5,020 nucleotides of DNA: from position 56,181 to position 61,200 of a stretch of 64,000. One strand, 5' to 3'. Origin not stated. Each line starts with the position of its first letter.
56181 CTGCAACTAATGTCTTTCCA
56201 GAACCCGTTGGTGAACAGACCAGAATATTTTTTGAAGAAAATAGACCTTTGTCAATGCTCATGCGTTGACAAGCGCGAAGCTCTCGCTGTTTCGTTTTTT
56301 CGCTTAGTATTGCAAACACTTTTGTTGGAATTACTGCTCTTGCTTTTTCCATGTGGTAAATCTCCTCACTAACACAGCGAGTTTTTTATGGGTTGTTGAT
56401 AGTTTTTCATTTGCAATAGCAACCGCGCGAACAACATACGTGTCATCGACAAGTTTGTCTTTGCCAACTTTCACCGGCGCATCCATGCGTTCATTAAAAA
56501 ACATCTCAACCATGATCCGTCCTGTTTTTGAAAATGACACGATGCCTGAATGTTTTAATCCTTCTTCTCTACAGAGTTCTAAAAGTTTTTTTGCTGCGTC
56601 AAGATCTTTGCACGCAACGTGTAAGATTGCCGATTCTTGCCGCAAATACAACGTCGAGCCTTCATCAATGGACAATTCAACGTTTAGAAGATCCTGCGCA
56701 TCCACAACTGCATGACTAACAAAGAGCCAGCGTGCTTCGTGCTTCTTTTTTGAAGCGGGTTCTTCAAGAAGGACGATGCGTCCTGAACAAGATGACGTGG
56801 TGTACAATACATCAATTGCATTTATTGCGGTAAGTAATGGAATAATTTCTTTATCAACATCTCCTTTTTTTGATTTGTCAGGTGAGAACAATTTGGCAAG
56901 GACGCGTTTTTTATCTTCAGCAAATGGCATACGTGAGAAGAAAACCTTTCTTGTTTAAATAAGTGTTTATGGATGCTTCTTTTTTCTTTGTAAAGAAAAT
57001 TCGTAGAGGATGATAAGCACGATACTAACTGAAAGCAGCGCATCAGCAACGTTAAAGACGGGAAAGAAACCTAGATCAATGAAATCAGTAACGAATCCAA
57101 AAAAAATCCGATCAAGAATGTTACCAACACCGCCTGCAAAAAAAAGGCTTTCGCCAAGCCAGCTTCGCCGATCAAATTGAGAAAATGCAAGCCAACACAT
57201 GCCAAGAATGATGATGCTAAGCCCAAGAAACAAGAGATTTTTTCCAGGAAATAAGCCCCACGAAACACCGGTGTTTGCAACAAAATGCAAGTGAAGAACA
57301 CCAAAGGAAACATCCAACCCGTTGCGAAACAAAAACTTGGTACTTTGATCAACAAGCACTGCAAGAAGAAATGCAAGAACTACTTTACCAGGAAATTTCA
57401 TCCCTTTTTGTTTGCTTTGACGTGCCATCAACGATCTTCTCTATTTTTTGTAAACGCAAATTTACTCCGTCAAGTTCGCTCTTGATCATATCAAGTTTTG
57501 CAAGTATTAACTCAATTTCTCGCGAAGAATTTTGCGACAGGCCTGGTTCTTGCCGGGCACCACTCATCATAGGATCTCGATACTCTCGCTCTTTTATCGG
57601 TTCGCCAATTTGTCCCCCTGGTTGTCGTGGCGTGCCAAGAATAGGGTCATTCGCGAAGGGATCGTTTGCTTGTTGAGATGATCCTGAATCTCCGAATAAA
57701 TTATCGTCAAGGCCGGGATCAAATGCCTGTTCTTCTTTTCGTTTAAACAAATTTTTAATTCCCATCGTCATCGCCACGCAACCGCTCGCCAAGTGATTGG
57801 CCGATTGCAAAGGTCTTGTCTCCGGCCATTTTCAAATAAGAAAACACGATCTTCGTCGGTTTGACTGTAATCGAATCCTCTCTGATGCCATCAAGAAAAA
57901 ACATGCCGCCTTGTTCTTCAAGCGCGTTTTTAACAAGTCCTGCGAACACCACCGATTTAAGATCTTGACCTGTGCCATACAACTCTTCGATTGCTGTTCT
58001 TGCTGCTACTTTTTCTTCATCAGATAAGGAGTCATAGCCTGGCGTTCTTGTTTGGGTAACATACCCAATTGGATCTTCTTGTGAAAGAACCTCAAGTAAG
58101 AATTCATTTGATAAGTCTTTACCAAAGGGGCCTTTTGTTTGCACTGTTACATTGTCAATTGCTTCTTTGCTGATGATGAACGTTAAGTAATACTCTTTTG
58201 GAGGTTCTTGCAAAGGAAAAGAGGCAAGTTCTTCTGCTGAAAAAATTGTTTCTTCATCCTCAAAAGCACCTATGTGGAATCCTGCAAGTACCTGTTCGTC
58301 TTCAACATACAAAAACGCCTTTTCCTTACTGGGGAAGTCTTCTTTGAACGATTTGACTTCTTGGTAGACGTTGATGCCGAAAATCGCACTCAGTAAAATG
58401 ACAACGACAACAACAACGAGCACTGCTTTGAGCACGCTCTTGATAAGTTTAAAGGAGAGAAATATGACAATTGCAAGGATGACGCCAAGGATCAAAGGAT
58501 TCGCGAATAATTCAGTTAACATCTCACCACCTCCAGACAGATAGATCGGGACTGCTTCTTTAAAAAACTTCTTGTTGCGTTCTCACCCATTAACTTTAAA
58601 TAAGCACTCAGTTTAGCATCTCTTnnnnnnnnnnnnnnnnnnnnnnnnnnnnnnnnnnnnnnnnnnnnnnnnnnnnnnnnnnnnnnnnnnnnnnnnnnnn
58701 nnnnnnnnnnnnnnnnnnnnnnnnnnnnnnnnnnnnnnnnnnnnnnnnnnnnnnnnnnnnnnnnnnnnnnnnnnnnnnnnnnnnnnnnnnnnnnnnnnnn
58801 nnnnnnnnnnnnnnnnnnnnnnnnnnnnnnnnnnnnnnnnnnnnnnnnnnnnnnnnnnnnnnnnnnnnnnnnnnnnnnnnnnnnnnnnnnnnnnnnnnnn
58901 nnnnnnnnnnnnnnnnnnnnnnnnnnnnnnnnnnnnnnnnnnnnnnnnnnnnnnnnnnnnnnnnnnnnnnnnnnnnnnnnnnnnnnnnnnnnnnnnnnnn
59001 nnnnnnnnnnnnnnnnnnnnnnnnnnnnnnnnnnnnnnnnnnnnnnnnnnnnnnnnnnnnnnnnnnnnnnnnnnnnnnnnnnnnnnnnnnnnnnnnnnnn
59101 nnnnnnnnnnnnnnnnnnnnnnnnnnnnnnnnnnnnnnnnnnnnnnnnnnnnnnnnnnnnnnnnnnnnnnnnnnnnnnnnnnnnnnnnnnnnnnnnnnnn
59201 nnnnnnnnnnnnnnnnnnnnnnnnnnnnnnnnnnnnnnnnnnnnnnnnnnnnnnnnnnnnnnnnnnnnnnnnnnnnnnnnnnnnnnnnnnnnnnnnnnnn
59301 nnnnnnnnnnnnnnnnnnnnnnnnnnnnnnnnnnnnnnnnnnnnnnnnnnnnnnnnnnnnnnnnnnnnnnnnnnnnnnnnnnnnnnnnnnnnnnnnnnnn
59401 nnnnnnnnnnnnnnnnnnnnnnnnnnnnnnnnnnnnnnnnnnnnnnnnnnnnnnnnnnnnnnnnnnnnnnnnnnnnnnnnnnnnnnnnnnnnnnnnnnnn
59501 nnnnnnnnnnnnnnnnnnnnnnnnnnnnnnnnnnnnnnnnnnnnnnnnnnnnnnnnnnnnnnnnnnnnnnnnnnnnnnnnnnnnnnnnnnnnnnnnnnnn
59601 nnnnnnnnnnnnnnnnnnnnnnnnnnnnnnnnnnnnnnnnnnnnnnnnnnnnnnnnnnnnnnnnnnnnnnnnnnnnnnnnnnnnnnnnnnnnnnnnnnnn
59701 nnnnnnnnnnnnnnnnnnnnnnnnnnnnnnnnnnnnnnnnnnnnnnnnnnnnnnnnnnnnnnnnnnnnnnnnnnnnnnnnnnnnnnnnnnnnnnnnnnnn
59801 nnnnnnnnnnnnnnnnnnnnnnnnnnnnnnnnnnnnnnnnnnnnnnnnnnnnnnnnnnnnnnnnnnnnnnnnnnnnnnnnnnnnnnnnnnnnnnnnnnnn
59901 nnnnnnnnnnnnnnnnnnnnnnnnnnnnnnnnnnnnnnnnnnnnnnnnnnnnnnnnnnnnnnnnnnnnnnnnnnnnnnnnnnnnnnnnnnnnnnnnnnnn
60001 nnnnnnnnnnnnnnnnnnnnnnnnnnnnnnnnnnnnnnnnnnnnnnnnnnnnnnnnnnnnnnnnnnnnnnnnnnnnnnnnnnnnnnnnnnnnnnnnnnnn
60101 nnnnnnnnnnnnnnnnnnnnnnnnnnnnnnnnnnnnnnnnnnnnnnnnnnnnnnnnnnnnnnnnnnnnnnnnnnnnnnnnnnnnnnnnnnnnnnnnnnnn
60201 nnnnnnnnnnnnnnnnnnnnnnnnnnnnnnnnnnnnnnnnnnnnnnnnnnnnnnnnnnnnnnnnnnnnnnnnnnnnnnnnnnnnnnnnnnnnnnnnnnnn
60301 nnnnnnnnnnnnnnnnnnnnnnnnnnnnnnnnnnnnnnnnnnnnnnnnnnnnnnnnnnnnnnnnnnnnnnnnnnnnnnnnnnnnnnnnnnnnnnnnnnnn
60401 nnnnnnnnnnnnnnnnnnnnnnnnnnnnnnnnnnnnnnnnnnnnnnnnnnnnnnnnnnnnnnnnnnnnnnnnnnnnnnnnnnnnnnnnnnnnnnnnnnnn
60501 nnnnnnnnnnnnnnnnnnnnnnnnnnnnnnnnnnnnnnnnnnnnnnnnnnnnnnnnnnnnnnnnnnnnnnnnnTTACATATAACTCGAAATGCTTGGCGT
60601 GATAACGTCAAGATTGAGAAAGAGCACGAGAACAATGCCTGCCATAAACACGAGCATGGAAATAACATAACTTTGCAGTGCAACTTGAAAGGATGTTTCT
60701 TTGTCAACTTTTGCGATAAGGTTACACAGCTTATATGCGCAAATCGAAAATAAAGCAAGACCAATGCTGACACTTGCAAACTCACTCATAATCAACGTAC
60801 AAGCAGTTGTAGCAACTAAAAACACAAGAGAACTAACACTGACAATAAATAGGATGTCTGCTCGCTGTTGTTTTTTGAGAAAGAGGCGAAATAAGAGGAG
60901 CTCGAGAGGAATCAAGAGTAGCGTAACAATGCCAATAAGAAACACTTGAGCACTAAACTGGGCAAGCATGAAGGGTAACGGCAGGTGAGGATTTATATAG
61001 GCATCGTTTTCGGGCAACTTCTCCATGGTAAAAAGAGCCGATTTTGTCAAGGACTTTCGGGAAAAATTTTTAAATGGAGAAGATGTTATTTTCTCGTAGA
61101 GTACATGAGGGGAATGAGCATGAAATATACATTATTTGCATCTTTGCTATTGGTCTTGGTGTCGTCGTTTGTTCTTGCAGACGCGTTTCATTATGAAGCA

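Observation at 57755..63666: HerA-family ATPase with a novel C-terminal domain embedded in a membrane/secreted-protein locus (Ced-like DNA translocation or defence candidate)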

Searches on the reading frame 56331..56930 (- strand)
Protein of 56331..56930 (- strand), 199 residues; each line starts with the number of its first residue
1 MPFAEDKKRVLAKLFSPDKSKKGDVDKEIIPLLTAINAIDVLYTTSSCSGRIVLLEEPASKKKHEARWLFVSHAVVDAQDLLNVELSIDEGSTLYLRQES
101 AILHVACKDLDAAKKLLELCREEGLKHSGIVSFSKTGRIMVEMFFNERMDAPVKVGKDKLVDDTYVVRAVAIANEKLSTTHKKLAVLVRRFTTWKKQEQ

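Call 3: search_protein_families(library=pfam, proteins=[window:56331-56930:-], max_evalue=0.1)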
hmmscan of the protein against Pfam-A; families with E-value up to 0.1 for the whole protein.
window:56331-56930:- (199 aa): 1 family
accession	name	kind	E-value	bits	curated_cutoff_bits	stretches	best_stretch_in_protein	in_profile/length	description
PF02676.19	TYW3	-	5.1e-47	160.4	27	1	6-191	2-209/211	Methyltransferase TYW3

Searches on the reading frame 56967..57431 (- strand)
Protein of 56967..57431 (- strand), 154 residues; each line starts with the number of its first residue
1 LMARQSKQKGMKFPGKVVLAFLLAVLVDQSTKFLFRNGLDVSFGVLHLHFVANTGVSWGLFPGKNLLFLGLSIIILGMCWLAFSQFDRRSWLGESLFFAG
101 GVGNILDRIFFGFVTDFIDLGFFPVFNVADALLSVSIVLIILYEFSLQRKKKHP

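Call 3: search_protein_families(library=pfam, proteins=[window:56967-57431:-], max_evalue=0.1)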
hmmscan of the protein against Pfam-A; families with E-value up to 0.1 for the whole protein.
window:56967-57431:- (154 aa): 2 families
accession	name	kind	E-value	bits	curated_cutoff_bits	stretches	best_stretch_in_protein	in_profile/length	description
PF01252.23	Peptidase_A8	-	1.5e-25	90.5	25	1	21-144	2-140/142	Signal peptidase (SPase) II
PF07786.18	HGSNAT_cat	-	0.0095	15.9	22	1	3-88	62-146/222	Heparan-alpha-glucosaminide N-acetyltransferase, catalytic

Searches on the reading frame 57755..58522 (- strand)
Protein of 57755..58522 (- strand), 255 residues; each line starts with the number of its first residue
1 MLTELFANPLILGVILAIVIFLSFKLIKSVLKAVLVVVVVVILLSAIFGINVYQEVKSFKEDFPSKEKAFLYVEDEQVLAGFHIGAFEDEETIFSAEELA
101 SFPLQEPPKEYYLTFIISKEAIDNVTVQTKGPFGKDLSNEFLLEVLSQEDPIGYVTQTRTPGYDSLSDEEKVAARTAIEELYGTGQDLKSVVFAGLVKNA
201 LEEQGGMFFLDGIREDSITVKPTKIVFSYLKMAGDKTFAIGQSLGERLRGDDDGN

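Call 3: search_protein_families(library=pfam, proteins=[window:57755-58522:-], max_evalue=0.1)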
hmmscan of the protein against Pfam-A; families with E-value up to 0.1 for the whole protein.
window:57755-58522:- (255 aa): 1 family
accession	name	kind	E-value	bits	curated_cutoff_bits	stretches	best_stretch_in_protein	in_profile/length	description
PF04932.20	Wzy_C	-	0.017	15.3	31.7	1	11-63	19-73/149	O-Antigen ligase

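Call 4: search_protein_families(library=padloc, proteins=[window:57755-58522:-], max_evalue=0.1)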
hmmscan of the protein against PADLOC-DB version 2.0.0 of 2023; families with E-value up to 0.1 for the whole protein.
window:57755-58522:- (255 aa): 1 family
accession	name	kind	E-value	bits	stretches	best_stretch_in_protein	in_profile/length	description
PDLC00698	Effector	-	0.0048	14.9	1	11-72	30-91/198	2TM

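Call 5: search_protein_families(library=ncbifam, proteins=[window:57755-58522:-], max_evalue=0.1)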
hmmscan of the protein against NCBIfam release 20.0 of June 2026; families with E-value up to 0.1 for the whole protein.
window:57755-58522:- (255 aa): 1 family
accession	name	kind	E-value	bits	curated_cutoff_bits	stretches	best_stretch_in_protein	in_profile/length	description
NF045771.1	MPN454_MG319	equivalog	0.038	14.3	60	1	23-94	3-73/133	MG319/MPN454 family protein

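Call 81: search_protein_families(library=phrogs, proteins=[window:57755-58522:-], max_evalue=0.01)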
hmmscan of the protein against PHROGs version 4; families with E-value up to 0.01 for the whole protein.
window:57755-58522:- (255 aa): 0 families

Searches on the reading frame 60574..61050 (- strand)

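Call 3: search_protein_families(library=pfam, proteins=[window:60574-61050:-], max_evalue=0.1)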
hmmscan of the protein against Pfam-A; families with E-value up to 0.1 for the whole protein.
window:60574-61050:- (158 aa): 1 family
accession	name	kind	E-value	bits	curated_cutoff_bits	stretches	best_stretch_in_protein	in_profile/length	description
PF20712.2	CyanoTRADDas_TM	-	0.082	13.5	24.3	1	119-148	8-38/68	Cyanobacterial TRADD-N associated 2-Transmembrane domain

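Call 4: search_protein_families(library=padloc, proteins=[window:60574-61050:-], max_evalue=0.1)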
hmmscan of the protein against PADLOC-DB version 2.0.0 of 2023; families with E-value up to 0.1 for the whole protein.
window:60574-61050:- (158 aa): 0 families

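Call 5: search_protein_families(library=ncbifam, proteins=[window:60574-61050:-], max_evalue=0.1)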
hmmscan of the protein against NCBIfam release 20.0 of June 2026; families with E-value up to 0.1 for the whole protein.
window:60574-61050:- (158 aa): 0 families

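Call 81: search_protein_families(library=phrogs, proteins=[window:60574-61050:-], max_evalue=0.01)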
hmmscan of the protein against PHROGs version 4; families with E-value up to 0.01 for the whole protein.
window:60574-61050:- (158 aa): 0 families
